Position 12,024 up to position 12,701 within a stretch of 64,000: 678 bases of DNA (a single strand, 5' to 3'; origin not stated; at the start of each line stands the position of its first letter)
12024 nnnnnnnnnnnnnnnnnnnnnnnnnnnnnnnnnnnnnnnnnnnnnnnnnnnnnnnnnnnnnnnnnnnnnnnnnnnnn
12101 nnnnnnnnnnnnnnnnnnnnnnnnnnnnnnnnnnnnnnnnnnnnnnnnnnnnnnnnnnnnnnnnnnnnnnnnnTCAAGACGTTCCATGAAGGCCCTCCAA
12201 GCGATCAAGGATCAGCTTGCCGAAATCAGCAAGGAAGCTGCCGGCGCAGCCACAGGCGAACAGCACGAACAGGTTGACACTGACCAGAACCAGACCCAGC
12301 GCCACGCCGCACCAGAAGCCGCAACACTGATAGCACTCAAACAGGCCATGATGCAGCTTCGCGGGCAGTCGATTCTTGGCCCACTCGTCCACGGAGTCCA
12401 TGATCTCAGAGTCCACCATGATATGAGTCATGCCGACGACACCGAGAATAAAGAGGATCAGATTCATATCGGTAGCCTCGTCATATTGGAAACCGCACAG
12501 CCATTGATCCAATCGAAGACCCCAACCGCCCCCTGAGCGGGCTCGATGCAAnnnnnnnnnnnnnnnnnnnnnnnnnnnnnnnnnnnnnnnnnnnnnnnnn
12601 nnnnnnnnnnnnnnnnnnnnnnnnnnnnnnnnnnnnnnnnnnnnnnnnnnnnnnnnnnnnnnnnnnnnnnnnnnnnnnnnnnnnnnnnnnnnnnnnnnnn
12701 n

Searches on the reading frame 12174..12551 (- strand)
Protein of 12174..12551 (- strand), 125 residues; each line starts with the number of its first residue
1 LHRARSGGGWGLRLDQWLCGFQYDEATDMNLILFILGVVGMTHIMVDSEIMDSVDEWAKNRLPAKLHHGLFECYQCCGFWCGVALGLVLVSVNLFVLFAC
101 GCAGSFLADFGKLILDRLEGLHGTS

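Call 55: search_protein_families(library=phrogs, proteins=[window:12174-12551:-], max_evalue=0.01)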
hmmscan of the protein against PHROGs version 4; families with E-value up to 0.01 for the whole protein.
window:12174-12551:- (125 aa): 1 family
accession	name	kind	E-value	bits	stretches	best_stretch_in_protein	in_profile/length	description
phrog_781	-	unknown function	0.0058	16.9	1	30-93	40-110/152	-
